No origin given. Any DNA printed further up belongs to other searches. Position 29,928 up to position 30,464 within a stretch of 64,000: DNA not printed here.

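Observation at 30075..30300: Conserved Cys-containing C-terminal extension of about 75 aa on two of three TctC/Bug-family binding proteins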

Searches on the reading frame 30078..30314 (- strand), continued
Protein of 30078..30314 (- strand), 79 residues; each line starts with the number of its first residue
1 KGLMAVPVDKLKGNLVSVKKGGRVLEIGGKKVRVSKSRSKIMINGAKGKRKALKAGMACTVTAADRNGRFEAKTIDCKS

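Call 59: find_encoding_contigs(protein=P0316, flank=8000, max_places=3)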
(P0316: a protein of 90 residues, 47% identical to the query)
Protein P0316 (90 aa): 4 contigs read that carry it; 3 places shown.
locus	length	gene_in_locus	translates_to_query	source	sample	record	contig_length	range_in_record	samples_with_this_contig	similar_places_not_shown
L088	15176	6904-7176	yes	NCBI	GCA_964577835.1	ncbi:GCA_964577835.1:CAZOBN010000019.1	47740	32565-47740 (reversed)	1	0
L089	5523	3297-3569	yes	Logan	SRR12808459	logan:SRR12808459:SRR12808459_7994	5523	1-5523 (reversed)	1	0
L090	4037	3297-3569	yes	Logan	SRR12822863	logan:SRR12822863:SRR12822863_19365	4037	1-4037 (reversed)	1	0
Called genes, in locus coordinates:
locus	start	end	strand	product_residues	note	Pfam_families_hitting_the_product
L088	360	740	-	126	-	PF02261:Asp_decarbox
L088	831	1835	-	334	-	PF02423:OCD_Mu_crystall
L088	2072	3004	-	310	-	-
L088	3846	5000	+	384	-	PF01547:SBP_bac_1, PF13416:SBP_bac_8, PF13343:SBP_bac_6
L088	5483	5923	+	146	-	-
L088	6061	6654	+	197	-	PF02245:Pur_DNA_glyco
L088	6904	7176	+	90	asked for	-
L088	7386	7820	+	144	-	PF13430:DUF4112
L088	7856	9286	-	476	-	PF03707:MHYT, PF07536:HWE_HK, PF07568:HisKA_2, PF13581:HATPase_c_2, PF02518:HATPase_c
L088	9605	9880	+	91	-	PF11746:DUF3303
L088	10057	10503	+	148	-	-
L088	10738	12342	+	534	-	PF00009:GTP_EFTU, PF01926:MMR_HSR1 (weak), PF22042:EF-G_D2, PF03144:GTP_EFTU_D2 (weak), PF16658:RF3_C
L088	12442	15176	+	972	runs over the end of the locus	PF02743:dCache_1, PF22588:dCache_1_like, PF00989:PAS, PF08448:PAS_4, PF13426:PAS_9, PF08447:PAS_3, PF00512:HisKA, PF02518:HATPase_c, +4 more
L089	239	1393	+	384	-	PF01547:SBP_bac_1, PF13416:SBP_bac_8, PF13343:SBP_bac_6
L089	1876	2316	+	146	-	-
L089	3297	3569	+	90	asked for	-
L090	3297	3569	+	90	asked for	-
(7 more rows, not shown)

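Call 65: fold_search(model_id=the predicted structure, library=pdb)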
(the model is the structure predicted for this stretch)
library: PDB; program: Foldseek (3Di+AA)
matches with E <= 10: 994; with E <= 0.001: 2
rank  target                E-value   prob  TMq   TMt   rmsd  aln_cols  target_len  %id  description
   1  3tdq_A                3.9e-04  1.00  0.70  0.62   3.1        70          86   14  Crystal structure of a fimbrial biogenesis protein PilY2 (PilY2_PA4555) from Pseudomonas aeruginosa PAO1 at 2.10 A res (released 2011-08-31)
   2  3tdq_B                7.6e-04  1.00  0.71  0.69   3.1        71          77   14  Crystal structure of a fimbrial biogenesis protein PilY2 (PilY2_PA4555) from Pseudomonas aeruginosa PAO1 at 2.10 A res (released 2011-08-31)
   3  3e6z                  9.2e-03  1.00  0.71  0.67   2.9        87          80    8  1.0 A Structure of CusF-W44A-Cu(II) residues 10-88 from Escherichia coli (released 2009-07-07)
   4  1y14_B                9.2e-03  0.97  0.46  0.26   8.8        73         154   16  Crystal structure of yeast subcomplex of Rpb4 and Rpb7 (released 2004-12-14)
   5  2qcp                  9.8e-03  1.00  0.67  0.63   3.9        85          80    8  1.0 A Structure of CusF-Ag(I) residues 10-88 from Escherichia coli (released 2007-10-02)
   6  3f8t                  9.8e-03  1.00  0.54  0.11   3.7        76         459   14  Crystal structure analysis of a full-length MCM homolog from Methanopyrus kandleri (released 2009-03-03)
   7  5vbn_A                1.7e-02  0.99  0.52  0.12   4.2        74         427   12  Crystal Structure of human DNA polymerase epsilon B-subunit in complex with C-terminal domain of catalytic subunit (released 2017-08-02)
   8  8kg6_N                1.8e-02  1.00  0.55  0.11   3.5        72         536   18  Yeast replisome in state I (released 2023-12-06)
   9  8p5e_F                1.8e-02  1.00  0.55  0.10   3.6        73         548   18  S. cerevisiae nexus-sCMGE after DNA replication initiation (released 2024-05-29)
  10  7pmk_R                1.8e-02  0.99  0.52  0.09   4.2        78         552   15  S. cerevisiae replisome-SCF(Dia2) complex bound to double-stranded DNA (conformation I) (released 2021-11-10)
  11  9di4_B                2.5e-02  0.99  0.56  0.33   4.2        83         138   13  RMI1-RMI2 bound to cyclic peptide L4 (released 2025-07-02)
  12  2vb2                  3.0e-02  1.00  0.66  0.66   3.8        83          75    8  Crystal structure of Cu(I)CusF (released 2007-12-18)
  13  1zeq                  3.3e-02  1.00  0.65  0.59   3.9        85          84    8  1.5 A Structure of apo-CusF residues 6-88 from Escherichia coli (released 2005-08-02)
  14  4day_B                3.5e-02  0.99  0.57  0.41   3.4        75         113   15  Crystal structure of the RMI core complex with MM2 peptide from FANCM (released 2012-03-14)
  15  9fs9_A                4.8e-02  0.99  0.56  0.52   4.7        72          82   15  Self assembly domain of the surface layer protein of Viridibacillus arvi (aa 765-844) (released 2024-08-28)
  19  9fs9_C                5.4e-02  0.99  0.58  0.54   4.6        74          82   15  Self assembly domain of the surface layer protein of Viridibacillus arvi (aa 765-844) (released 2024-08-28)
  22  9fs9_B                7.4e-02  0.98  0.57  0.53   4.7        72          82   15  Self assembly domain of the surface layer protein of Viridibacillus arvi (aa 765-844) (released 2024-08-28)
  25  9fs9_D                8.9e-02  0.97  0.56  0.51   4.8        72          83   15  Self assembly domain of the surface layer protein of Viridibacillus arvi (aa 765-844) (released 2024-08-28)
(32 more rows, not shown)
